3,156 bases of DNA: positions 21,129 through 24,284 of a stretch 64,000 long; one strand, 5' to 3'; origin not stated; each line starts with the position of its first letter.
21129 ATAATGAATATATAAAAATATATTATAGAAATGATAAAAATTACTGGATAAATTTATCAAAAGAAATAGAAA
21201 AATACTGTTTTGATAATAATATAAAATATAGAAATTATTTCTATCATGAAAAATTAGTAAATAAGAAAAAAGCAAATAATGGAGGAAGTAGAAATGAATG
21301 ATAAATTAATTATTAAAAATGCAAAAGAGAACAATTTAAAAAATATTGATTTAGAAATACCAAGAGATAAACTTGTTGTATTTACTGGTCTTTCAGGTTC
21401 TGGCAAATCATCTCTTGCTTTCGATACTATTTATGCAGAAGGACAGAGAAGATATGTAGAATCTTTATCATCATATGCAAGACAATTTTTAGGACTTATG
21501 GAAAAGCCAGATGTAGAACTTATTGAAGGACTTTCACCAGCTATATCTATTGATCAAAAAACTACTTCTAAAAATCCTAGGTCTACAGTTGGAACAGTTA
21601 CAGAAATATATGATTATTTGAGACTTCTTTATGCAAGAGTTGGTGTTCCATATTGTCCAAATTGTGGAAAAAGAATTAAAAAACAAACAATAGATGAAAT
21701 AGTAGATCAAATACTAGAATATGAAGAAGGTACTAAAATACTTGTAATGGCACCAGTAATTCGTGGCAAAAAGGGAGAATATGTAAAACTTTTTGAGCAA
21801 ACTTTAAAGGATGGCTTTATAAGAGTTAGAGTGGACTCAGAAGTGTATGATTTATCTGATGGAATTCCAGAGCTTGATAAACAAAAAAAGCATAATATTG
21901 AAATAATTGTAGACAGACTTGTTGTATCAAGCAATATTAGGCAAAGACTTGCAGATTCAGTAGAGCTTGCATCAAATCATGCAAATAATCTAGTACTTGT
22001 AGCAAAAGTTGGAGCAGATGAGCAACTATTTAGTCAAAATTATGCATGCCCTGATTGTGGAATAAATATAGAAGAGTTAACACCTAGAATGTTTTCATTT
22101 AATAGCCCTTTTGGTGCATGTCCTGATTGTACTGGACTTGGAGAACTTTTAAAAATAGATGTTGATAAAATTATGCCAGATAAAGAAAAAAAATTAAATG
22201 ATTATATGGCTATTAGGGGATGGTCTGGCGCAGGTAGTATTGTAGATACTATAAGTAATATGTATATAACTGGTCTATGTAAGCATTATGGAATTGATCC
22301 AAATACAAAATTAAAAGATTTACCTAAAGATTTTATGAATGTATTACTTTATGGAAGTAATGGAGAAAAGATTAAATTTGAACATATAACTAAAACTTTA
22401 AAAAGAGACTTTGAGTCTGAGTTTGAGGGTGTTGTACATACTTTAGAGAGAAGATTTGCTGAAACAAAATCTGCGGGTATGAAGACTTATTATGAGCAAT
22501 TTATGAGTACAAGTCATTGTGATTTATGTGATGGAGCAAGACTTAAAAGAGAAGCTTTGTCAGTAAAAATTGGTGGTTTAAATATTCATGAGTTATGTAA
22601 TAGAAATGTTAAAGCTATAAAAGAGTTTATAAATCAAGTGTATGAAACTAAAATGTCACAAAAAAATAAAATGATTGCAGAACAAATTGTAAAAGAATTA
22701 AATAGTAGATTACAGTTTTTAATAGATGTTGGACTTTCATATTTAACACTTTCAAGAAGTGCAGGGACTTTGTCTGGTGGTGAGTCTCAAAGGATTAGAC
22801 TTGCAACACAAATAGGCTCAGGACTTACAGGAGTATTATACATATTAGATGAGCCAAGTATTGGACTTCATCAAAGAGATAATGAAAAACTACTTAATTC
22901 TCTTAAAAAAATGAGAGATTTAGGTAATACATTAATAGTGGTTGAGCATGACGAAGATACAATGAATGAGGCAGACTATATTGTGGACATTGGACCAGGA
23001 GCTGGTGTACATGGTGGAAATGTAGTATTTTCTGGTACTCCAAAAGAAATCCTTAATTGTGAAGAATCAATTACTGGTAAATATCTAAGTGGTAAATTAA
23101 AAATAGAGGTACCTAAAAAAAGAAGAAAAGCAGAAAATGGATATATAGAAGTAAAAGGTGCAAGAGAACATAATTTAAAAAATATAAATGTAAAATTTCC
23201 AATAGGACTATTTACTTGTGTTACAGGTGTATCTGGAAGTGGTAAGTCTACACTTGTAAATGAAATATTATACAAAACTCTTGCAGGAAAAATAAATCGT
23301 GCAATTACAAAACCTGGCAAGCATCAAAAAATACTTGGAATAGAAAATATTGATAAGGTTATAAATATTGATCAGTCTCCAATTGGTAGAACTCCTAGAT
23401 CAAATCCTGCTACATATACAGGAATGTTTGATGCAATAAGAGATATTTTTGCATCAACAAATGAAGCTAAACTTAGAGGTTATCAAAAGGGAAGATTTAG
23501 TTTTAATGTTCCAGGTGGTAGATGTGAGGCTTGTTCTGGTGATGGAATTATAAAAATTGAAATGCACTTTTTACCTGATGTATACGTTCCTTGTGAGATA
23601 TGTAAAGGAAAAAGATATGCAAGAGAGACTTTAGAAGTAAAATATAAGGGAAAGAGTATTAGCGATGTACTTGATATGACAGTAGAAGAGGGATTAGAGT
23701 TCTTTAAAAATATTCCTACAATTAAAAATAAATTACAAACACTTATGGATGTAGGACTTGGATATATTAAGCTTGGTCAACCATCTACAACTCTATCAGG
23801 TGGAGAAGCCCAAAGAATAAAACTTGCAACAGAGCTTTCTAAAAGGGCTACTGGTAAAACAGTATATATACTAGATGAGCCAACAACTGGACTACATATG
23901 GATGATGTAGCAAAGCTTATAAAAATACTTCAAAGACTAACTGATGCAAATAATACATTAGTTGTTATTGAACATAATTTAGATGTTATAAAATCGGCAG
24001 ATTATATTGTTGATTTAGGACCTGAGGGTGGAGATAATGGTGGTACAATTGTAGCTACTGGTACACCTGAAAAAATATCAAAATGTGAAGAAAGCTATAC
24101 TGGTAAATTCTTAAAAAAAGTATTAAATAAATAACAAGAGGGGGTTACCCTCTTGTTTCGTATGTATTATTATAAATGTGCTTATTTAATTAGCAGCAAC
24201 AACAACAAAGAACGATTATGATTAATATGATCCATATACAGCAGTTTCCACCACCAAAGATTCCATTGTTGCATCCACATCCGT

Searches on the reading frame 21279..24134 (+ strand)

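Call 85: search_protein_families(library=padloc, proteins=[window:21279-24134:+], max_evalue=0.00001)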
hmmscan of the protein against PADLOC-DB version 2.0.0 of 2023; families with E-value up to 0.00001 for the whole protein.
window:21279-24134:+ (951 aa): 10 families
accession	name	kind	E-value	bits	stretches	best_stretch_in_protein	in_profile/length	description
PDLC04135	mad3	-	4.5e-111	370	3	626-943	3-366/374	mads_3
PDLC04140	mad8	-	1.5e-42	144.2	2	629-905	13-238/314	mads_8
PDLC03878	NsnB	-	5e-11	40.9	0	459-568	182-287/345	-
PDLC04164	AriA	-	1e-08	33.1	0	837-893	170-226/253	-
PDLC04175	HEC-01A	-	2.1e-07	28.3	0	837-893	247-302/363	-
PDLC04242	PDC-M01A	-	2.6e-07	27.3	0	838-900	403-466/566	-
PDLC00285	PtuA1|PtuA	-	8.5e-07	26.6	0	644-706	27-73/432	AAA ATPase domain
PDLC04244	PDC-M01A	-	2.7e-06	24.4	0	834-897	321-384/482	-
PDLC02914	ATPase-Toprim_I-B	-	3.9e-06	24.3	0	839-906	185-250/443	-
PDLC04176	HEC-01A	-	7.6e-06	23.5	0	835-907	252-324/371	-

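Call 86: search_protein_families(library=pfam, proteins=[window:21279-24134:+], max_evalue=0.00001)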
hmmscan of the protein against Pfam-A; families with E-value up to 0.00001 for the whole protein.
window:21279-24134:+ (951 aa): 7 families
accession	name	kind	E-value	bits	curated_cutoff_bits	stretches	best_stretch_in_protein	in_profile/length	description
PF17760.6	UvrA_inter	-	3.7e-38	130.2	23.3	1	136-243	1-107/109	UvrA interaction domain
PF17755.6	UvrA_DNA-bind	-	2.2e-27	96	23.2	1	294-407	1-110/110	UvrA DNA-binding domain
PF00005.33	ABC_tran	-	1.9e-21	77.6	25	0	818-870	88-137/137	ABC transporter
PF02463.25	SMC_N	-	1.9e-12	47.5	40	0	625-912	7-210/220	RecF/RecN/SMC N terminal domain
PF13555.12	AAA_29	-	4.2e-07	30.1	27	0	643-661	23-40/61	P-loop containing region of AAA domain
PF03193.22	RsgA_GTPase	-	7.5e-07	29.6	30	0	622-682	86-146/174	RsgA GTPase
PF13304.12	AAA_21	-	4.1e-06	27.5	27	0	835-895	234-294/304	AAA domain, putative AbiEii toxin, Type IV TA system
